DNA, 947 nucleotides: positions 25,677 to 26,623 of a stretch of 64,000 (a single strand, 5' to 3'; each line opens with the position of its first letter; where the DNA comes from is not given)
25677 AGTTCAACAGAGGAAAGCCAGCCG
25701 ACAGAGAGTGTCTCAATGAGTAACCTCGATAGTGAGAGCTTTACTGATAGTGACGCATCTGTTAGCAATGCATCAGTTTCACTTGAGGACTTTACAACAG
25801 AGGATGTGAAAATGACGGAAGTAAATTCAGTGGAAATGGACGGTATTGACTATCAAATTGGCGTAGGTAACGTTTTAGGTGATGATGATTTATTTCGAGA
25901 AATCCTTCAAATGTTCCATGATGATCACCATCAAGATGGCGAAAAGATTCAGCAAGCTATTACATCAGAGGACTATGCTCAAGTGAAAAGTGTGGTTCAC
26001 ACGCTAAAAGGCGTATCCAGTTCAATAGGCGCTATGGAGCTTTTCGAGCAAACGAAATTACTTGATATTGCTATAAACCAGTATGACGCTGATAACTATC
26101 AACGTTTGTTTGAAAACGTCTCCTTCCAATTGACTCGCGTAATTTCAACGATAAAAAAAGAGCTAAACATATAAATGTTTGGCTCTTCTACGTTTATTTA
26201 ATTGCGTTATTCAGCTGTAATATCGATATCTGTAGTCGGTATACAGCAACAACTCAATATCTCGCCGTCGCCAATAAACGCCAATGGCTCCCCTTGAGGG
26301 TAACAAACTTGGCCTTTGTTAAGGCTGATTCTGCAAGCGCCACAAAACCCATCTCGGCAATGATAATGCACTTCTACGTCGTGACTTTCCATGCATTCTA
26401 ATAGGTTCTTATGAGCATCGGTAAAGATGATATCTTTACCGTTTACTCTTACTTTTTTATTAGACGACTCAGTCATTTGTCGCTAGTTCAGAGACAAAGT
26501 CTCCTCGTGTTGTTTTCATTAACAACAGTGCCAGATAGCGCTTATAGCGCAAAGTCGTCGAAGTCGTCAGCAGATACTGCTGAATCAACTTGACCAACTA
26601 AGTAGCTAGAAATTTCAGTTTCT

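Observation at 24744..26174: REC-GGDEF-Hpt fusion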

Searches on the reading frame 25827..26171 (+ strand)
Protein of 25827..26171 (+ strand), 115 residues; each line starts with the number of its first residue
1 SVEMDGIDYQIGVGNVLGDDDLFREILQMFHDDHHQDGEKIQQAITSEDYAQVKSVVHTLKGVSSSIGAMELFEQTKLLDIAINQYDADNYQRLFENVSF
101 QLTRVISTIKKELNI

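Call 21: search_solved_structures(query=window:25827-26171:+, max_evalue=1, show_alignments=2)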
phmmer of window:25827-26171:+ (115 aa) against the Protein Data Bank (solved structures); distinct sequences matched with E-value up to 1: 12.
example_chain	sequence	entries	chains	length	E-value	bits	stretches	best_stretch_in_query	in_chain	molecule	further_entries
3myf_A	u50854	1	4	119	0.0042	20.8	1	20-113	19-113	Sensor protein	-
4pac_A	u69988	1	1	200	0.0061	20.2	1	18-82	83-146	Histidine-containing phosphotransfer protein 2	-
3iqt_A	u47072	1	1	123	0.024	18.3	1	7-77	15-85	Signal transduction histidine-protein kinase barA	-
3us6_A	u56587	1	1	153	0.075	16.7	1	21-77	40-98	Histidine-containing Phosphotransfer Protein type 1, MtHPt1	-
8pbw_B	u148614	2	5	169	0.083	16.6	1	18-80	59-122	HPt domain-containing protein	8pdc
8rqj_B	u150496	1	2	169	0.085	16.6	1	18-80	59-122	HPt domain-containing protein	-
3iqd_B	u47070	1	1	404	0.26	15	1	14-67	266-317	Octopine dehydrogenase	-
1yvi_A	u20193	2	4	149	0.37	14.5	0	22-72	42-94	histidine-containing phosphotransfer protein | Histidine-containing phosphotransfer protein 1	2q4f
7c1i_A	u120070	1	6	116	0.44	14.3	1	21-102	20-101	Histidine kinase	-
4euk_B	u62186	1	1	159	0.47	14.2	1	21-81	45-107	Histidine-containing phosphotransfer protein 1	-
9h6e_C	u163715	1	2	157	0.52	14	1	21-85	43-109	Histidine-containing phosphotransfer protein 1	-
1wn0_A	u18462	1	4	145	0.59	13.9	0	23-72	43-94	histidine-containing phosphotransfer protein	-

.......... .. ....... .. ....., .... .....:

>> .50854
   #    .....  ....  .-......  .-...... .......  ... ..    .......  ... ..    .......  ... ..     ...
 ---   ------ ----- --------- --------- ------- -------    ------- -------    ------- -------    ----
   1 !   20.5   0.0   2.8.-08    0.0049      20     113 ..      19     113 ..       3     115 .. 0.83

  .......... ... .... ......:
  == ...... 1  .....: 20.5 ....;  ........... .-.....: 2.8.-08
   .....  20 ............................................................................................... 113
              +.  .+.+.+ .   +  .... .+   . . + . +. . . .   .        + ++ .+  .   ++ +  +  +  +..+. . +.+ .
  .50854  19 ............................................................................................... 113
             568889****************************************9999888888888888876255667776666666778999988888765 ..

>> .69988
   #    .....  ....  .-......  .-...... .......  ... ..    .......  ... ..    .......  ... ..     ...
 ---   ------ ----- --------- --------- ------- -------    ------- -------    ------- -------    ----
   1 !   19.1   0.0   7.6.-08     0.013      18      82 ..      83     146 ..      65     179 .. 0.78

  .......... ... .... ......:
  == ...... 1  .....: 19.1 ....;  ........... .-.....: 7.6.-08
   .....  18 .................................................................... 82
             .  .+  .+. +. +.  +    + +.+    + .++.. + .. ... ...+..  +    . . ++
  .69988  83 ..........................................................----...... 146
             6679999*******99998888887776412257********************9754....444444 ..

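Call 24: find_homologous_proteins(query=window:25827-26171:+, max_evalue=0.00001)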
Query window:25827-26171:+ (115 aa): 5 proteins with E <= 0.00001 among 9 candidates.
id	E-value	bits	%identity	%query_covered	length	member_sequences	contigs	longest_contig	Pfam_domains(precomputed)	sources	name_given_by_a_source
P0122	1.9e-33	133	63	91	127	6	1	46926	PF01627.29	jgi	-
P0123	6.6e-33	131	58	96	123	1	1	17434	PF01627.29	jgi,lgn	jgi:HPt (histidine-containing phosphotransfer) domain-containing protein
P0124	8.7e-29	118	51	98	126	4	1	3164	PF01627.29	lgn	-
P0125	4.1e-28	116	52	95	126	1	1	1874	PF01627.29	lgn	-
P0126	4.6e-27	112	51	99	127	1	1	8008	PF01627.29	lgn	-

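Call 33: search_protein_representatives(protein=window:25827-26171:+)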
Query: 115 residues. Proteins with E-value up to 0.001 (for the whole library): 3619; up to 1e-10: 50; up to 1e-30: 1. The best 150 are listed.
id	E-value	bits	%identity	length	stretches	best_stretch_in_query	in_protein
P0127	2.0e-31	124.6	55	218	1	3-113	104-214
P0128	2.8e-30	121.0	53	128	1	3-113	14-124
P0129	3.5e-30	120.7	55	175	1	3-111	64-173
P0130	4.9e-29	117.0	52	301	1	3-114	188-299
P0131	4.7e-27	110.6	53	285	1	5-111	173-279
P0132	1.8e-25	105.5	52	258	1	5-110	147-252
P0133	5.5e-24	100.8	54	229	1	5-114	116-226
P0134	2.7e-23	98.5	50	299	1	7-110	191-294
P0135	4.7e-23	97.8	52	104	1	19-110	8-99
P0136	8.6e-23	96.9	46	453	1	4-115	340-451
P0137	1.2e-21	93.2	47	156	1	4-113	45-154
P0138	8.0e-21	90.6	47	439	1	5-113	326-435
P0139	2.3e-20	89.2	45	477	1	4-113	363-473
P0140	6.7e-20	87.6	47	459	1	3-109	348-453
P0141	7.2e-17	77.9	27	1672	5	16-110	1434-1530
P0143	1.0e-16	77.4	45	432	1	4-104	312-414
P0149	3.2e-13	66.2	37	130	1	4-110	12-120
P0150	1.8e-12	63.8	35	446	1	4-113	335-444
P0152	4.3e-12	62.5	33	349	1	4-108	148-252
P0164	2.2e-11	60.3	32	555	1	4-111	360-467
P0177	1.2e-10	57.9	32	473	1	4-109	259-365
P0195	4.5e-10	56.1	33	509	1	4-106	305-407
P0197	4.7e-10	56.0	35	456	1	3-111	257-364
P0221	1.2e-09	54.7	33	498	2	3-109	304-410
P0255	4.2e-09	52.9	34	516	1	4-109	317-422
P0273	6.8e-09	52.3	35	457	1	3-107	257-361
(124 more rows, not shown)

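Call 34: search_protein_families(library=pfam, proteins=[P0150, P0164, P0177, P0195, P0197, P0221, P0255, P0273, P0152, P0149], max_evalue=0.0001)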
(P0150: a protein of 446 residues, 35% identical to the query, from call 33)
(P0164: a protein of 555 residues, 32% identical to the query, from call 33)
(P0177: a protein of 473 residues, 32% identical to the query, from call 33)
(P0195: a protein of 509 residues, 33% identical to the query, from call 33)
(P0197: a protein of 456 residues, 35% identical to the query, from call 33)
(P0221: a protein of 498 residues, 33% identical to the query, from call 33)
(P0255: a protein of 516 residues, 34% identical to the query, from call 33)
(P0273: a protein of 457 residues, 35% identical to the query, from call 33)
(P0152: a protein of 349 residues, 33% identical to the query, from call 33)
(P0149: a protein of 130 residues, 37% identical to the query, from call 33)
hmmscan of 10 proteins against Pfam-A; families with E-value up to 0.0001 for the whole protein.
P0150 (446 aa): 2 families
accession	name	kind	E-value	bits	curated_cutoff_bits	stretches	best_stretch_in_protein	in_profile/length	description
PF00990.26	GGDEF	-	8.2e-42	143.1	23.8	1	138-296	1-160/161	Diguanylate cyclase, GGDEF domain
PF00072.30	Response_reg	-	3.5e-25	88.8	30.2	1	10-122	1-111/111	Response regulator receiver domain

P0164 (555 aa): 3 families
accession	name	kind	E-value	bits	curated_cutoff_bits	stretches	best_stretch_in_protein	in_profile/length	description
PF00072.30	Response_reg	-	2e-39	134.6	30.2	2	217-328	1-110/111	Response regulator receiver domain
PF02518.31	HATPase_c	-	2.8e-12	47.5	26.4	1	1-52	57-106/111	Histidine kinase-, DNA gyrase B-, and HSP90-like ATPase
PF01627.28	Hpt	-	3.8e-09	37.1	24.6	1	382-461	2-81/84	Hpt domain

P0177 (473 aa): 2 families
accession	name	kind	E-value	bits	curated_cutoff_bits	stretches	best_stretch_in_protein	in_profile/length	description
PF00072.30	Response_reg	-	8.8e-42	142.2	30.2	2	115-228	1-110/111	Response regulator receiver domain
PF01627.28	Hpt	-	3.4e-14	53.3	24.6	1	281-359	2-82/84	Hpt domain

P0195 (509 aa): 3 families
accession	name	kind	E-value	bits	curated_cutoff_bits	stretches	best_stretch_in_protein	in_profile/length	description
PF00072.30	Response_reg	-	1.8e-57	192.8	30.2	2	159-269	1-109/111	Response regulator receiver domain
PF01627.28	Hpt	-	1.8e-12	47.8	24.6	1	326-406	1-81/84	Hpt domain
PF23198.2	PDE8A_N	-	1.1e-05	25.8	29.6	0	163-254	19-112/147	PDE8A-like, N-terminal domain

P0197 (456 aa): 2 families
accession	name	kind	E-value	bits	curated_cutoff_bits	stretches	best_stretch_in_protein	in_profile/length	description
PF00072.30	Response_reg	-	8.7e-45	151.9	30.2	2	113-228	1-109/111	Response regulator receiver domain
PF01627.28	Hpt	-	1.4e-09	38.5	24.6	1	279-359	1-78/84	Hpt domain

P0221 (498 aa): 3 families
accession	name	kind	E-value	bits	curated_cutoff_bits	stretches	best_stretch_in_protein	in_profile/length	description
PF00072.30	Response_reg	-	1.2e-53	180.5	30.2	2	161-271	1-109/111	Response regulator receiver domain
PF01627.28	Hpt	-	9.1e-14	51.9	24.6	1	327-406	2-81/84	Hpt domain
PF23198.2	PDE8A_N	-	2.1e-05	24.9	29.6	0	178-251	30-104/147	PDE8A-like, N-terminal domain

P0255 (516 aa): 2 families
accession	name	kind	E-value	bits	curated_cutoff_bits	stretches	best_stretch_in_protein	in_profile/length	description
PF00072.30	Response_reg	-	7.5e-53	177.9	30.2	2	175-287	1-110/111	Response regulator receiver domain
PF01627.28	Hpt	-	1.5e-10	41.6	24.6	1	339-418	2-81/84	Hpt domain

P0273 (457 aa): 2 families
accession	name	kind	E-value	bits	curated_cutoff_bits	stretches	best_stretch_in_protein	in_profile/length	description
PF00072.30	Response_reg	-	3.4e-39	133.9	30.2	2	99-223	1-108/111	Response regulator receiver domain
PF01627.28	Hpt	-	1.6e-10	41.5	24.6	1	280-350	2-72/84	Hpt domain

P0152 (349 aa): 2 families
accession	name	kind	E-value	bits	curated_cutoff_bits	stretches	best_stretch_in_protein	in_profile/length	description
PF00072.30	Response_reg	-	1.1e-30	106.5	30.2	1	4-113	1-108/111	Response regulator receiver domain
PF01627.28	Hpt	-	9.6e-15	55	24.6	1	170-245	2-77/84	Hpt domain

P0149 (130 aa): 1 family
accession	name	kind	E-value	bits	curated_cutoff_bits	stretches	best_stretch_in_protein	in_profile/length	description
PF01627.28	Hpt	-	2.3e-07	31.4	24.6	1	33-103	1-66/84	Hpt domain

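Call 40: find_encoding_contigs(protein=P0122, flank=6000, max_places=2)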
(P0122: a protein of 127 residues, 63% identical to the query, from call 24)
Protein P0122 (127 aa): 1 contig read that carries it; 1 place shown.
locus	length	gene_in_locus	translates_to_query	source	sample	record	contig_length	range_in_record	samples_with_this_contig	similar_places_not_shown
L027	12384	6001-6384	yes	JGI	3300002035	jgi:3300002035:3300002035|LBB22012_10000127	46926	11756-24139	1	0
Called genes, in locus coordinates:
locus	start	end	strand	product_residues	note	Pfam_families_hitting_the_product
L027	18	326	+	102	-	PF01740:STAS, PF13466:STAS_2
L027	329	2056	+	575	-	PF00072:Response_reg, PF07228:SpoIIE, PF13581:HATPase_c_2, PF02518:HATPase_c (faint)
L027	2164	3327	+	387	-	PF00072:Response_reg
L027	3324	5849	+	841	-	PF00989:PAS (faint), PF08447:PAS_3, PF02518:HATPase_c, PF00072:Response_reg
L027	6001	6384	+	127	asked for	PF01627:Hpt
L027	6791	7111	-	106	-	-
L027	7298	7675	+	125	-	PF11399:DUF3192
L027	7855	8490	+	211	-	-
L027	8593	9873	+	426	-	PF00149:Metallophos, PF12850:Metallophos_2 (faint), PF12320:SbcD_C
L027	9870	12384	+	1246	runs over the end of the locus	PF13476:AAA_23, PF13555:AAA_29 (weak), PF13558:SbcC_Walker_B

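Call 41: find_encoding_contigs(protein=P0123, flank=6000, max_places=2)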
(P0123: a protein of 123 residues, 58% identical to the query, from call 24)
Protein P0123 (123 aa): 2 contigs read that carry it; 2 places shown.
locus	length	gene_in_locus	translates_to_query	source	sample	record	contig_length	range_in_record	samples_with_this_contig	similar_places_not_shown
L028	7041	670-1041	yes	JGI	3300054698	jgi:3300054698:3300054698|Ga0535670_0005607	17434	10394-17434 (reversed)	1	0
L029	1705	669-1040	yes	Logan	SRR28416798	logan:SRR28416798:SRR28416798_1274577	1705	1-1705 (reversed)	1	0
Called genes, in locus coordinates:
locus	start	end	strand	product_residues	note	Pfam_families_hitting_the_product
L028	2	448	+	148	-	?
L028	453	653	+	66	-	-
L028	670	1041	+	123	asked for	PF01627:Hpt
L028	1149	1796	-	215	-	PF00497:SBP_bac_3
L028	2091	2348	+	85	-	PF11212:DUF2999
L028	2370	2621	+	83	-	-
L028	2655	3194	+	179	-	PF06041:DUF924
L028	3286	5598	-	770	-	PF01136:Peptidase_U32, PF12392:DUF3656 (weak)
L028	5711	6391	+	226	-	PF02798:GST_N (weak), PF13409:GST_N_2, PF13417:GST_N_3, PF00043:GST_C (weak), PF13410:GST_C_2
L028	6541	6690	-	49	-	-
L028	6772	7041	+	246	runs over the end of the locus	PF12094:DUF3570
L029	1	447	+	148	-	?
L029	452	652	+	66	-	-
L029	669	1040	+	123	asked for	PF01627:Hpt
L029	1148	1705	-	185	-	?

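Call 48: list_cluster_members(proteins=[P0150, P0136, P0139, P0143, P0128, P0149])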
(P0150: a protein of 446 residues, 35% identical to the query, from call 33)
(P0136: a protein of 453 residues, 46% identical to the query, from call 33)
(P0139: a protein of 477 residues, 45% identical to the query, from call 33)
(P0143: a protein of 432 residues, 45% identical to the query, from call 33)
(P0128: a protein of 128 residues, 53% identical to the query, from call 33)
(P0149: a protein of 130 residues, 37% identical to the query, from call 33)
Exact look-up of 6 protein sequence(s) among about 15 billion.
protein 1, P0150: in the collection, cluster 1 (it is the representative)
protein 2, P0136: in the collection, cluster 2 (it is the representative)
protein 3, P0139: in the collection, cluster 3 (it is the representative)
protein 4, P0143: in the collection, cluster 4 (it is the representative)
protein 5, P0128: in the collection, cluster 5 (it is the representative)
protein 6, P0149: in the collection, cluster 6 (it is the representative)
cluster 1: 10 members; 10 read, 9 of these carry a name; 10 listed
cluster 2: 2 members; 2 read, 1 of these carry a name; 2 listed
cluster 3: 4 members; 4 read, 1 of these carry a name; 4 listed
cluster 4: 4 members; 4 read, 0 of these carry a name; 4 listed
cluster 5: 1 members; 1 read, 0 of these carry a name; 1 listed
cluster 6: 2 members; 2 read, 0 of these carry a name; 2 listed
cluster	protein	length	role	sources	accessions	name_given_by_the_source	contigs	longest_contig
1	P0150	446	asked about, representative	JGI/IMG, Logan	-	diguanylate cyclase (GGDEF)-like protein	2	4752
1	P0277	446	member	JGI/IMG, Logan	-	diguanylate cyclase (GGDEF)-like protein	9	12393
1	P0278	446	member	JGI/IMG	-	diguanylate cyclase (GGDEF)-like protein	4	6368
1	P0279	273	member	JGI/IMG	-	diguanylate cyclase (GGDEF)-like protein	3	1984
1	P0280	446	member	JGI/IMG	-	diguanylate cyclase (GGDEF)-like protein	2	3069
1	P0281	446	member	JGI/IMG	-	diguanylate cyclase (GGDEF)-like protein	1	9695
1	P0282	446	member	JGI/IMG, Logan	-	diguanylate cyclase (GGDEF)-like protein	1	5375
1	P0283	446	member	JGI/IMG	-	diguanylate cyclase (GGDEF)-like protein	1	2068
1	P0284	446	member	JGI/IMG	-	diguanylate cyclase (GGDEF)-like protein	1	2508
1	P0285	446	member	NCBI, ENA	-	-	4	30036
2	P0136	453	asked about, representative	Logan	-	-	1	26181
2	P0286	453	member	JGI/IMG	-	diguanylate cyclase (GGDEF)-like protein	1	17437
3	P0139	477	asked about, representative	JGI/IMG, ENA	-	-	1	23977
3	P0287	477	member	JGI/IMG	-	diguanylate cyclase (GGDEF)-like protein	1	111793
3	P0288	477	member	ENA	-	-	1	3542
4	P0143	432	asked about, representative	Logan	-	-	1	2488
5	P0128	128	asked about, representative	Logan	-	-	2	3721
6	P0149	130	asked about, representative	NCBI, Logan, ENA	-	-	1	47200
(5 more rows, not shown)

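Call 63: find_encoding_contigs(protein=P0285, flank=8000, max_places=2)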
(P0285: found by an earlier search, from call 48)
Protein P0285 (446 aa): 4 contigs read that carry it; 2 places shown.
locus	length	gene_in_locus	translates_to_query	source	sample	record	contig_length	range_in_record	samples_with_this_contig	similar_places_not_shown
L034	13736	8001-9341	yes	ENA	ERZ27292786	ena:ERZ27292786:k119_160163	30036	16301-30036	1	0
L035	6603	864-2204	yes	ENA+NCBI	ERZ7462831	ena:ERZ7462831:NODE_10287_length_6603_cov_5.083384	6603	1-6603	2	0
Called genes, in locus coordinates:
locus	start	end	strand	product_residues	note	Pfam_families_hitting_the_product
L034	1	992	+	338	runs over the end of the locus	PF01180:DHO_dh, PF03060:NMO (faint)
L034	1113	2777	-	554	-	PF13522:GATase_6, PF13537:GATase_7, PF12481:DUF3700, PF00733:Asn_synthase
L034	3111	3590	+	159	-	PF00578:AhpC-TSA, PF08534:Redoxin, PF00085:Thioredoxin, PF13905:Thioredoxin_8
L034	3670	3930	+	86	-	PF16691:DUF5062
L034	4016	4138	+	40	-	-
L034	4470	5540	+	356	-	PF01594:AI-2E_transport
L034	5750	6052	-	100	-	PF03795:YCII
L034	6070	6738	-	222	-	PF04279:IspA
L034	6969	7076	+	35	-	-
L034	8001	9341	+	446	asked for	PF00072:Response_reg, PF00990:GGDEF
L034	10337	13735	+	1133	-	?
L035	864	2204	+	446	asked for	PF00072:Response_reg, PF00990:GGDEF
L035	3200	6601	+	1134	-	?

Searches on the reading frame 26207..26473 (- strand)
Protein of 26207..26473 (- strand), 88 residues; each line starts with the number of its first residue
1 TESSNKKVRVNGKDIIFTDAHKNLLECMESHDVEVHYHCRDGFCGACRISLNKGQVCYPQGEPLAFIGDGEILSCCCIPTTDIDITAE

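Call 8: search_protein_families(library=pfam, proteins=[window:26207-26473:-], max_evalue=0.001)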
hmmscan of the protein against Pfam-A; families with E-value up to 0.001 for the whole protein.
window:26207-26473:- (88 aa): 1 family
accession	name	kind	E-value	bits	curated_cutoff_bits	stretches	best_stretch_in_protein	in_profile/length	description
PF00111.32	Fer2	-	3.1e-11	43.5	21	1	8-80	1-77/77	2Fe-2S iron-sulfur cluster binding domain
